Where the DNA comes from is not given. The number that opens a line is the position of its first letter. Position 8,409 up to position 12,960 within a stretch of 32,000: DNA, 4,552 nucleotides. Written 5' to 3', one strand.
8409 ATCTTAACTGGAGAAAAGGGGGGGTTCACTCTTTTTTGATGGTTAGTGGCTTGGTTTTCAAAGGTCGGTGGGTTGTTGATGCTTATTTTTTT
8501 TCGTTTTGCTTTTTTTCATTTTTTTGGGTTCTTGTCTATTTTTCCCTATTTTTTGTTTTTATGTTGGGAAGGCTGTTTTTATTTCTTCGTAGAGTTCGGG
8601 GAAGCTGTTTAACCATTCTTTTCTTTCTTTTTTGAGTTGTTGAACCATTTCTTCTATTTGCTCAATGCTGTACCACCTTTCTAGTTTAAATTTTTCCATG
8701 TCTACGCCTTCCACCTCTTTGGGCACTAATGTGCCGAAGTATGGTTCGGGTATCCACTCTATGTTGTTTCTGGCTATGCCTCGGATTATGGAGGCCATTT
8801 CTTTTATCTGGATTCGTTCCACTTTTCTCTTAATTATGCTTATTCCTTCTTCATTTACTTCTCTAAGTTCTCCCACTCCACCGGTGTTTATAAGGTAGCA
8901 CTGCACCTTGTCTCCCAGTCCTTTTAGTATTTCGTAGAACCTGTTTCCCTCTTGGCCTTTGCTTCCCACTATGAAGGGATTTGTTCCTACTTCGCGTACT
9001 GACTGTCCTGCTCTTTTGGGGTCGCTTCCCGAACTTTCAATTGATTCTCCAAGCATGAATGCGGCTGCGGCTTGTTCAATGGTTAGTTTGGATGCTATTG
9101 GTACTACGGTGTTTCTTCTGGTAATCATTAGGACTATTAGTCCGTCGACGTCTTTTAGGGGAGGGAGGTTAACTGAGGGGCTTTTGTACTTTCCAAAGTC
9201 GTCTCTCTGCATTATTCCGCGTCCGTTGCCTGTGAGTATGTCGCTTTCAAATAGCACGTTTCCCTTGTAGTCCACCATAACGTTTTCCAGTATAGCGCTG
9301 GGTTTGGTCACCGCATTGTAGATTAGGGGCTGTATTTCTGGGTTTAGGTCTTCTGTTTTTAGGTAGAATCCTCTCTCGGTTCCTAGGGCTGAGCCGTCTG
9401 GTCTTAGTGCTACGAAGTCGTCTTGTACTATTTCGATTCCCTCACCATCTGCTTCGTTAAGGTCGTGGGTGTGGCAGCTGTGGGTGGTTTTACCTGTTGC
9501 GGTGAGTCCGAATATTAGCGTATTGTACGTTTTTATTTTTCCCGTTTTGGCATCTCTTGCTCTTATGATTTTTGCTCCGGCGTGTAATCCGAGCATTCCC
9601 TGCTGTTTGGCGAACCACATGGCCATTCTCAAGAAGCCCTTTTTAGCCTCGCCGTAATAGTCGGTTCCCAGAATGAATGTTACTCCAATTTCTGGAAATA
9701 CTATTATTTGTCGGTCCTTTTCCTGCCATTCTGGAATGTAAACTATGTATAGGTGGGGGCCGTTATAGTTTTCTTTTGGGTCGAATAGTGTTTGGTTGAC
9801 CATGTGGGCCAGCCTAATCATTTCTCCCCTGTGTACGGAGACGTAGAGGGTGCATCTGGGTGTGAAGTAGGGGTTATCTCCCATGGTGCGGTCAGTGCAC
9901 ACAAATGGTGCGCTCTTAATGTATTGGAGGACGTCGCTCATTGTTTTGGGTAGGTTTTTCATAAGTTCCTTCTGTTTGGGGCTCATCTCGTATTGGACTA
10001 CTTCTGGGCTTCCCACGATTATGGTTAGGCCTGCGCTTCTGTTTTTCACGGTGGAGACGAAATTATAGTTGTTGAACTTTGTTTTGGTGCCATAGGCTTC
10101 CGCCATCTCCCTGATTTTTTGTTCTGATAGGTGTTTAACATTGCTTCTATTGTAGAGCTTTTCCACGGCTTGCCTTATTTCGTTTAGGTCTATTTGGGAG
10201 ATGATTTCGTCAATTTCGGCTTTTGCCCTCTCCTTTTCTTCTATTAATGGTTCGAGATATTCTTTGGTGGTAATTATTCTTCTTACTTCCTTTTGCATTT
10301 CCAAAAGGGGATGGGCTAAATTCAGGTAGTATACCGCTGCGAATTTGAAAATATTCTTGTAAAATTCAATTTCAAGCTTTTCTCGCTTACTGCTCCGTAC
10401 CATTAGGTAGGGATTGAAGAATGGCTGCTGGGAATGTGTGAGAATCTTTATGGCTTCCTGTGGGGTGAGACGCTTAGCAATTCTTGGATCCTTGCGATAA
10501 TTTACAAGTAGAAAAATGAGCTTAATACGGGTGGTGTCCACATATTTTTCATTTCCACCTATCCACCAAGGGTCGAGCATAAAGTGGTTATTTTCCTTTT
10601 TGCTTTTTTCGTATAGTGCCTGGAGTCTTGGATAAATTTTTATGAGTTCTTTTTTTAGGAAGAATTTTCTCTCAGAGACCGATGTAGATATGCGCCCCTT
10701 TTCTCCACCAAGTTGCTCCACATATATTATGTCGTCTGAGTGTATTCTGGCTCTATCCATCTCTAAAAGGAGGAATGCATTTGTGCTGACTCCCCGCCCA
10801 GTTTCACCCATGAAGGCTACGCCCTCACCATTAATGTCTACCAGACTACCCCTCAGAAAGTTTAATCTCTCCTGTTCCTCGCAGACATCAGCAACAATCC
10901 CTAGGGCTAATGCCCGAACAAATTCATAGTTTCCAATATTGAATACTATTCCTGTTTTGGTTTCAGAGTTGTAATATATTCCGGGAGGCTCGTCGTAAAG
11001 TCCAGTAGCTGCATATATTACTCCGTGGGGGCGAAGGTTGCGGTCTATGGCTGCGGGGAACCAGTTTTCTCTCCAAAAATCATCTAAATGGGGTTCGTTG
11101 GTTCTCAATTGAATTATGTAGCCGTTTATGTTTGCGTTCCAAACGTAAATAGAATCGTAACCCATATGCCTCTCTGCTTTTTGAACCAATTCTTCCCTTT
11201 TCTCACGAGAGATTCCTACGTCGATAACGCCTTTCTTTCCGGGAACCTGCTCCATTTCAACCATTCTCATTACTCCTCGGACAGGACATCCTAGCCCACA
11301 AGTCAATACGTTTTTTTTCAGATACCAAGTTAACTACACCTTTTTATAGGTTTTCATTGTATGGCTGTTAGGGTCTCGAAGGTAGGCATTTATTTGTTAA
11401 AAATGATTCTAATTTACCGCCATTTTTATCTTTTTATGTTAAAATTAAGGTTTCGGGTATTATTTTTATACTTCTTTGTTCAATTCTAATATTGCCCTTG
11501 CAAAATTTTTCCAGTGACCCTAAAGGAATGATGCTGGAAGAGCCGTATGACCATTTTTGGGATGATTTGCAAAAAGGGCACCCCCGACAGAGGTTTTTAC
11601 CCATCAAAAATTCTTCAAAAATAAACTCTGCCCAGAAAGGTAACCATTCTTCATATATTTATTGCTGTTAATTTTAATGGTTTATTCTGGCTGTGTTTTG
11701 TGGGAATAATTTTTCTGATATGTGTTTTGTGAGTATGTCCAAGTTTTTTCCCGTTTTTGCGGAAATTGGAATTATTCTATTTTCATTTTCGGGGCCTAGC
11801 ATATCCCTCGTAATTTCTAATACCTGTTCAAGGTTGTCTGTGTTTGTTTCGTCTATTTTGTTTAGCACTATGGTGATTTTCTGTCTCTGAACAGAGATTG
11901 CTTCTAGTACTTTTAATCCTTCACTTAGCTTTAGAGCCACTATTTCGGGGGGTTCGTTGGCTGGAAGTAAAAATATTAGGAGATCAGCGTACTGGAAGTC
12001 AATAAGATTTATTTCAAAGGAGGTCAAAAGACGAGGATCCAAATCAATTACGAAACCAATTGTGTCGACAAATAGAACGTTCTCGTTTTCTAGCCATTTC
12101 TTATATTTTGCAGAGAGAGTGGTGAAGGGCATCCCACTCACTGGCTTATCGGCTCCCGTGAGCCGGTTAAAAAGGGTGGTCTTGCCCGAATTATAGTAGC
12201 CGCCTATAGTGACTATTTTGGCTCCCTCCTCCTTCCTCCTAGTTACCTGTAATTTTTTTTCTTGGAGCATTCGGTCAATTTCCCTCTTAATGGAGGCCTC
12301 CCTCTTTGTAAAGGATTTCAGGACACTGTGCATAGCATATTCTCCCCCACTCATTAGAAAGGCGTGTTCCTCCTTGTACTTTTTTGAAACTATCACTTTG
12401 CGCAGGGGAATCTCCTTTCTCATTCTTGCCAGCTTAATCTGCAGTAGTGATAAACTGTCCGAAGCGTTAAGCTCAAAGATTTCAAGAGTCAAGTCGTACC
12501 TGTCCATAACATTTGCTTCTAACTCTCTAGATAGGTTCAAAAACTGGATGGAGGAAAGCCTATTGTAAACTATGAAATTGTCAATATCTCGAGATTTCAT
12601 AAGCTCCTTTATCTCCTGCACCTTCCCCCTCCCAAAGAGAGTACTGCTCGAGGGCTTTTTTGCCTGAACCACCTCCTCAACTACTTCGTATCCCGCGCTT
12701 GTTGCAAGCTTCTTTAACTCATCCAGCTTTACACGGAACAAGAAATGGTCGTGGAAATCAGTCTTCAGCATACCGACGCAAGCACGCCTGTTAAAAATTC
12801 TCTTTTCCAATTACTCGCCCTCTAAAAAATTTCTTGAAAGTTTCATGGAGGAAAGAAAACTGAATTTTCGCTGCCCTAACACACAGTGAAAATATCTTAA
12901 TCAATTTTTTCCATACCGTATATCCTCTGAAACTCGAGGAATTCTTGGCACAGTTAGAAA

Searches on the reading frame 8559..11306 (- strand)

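Call 5: search_protein_families(library=pfam, proteins=[window:8559-11306:-], max_evalue=0.01)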
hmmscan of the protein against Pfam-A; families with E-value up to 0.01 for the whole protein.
window:8559-11306:- (915 aa): 2 families
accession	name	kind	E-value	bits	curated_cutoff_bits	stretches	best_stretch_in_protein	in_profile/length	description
PF01293.25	PEPCK_ATP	-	1.1e-54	186.4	26.5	1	385-870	4-464/465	Phosphoenolpyruvate carboxykinase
PF07475.17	Hpr_kinase_C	-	0.0009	19.2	33.3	1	151-202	9-59/171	HPr Serine kinase C-terminal domain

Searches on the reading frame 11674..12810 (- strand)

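Call 7: search_protein_families(library=pfam, proteins=[window:11674-12810:-], max_evalue=0.001)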
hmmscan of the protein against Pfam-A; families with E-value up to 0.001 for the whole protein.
window:11674-12810:- (378 aa): 6 families
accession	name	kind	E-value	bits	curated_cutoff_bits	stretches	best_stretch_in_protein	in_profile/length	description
PF13167.11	GTP-bdg_N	-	1.1e-23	84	25.4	1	28-112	3-88/89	GTP-binding GTPase N-terminal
PF01926.29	MMR_HSR1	-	1.8e-15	57.5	21.9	1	200-318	2-113/113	50S ribosome-binding GTPase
PF02421.24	FeoB_N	-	3e-08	33.8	27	1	200-364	3-156/156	Ferrous iron transport protein B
PF00009.33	GTP_EFTU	-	1.9e-06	28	26.5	1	301-366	113-184/188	Elongation factor Tu GTP binding domain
PF16897.10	MMR_HSR1_Xtn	-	3.7e-05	24.1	35.2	1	311-368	57-104/106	C-terminal region of MMR_HSR1 domain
PF03193.22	RsgA_GTPase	-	0.00045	20.5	30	0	300-367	44-107/174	RsgA GTPase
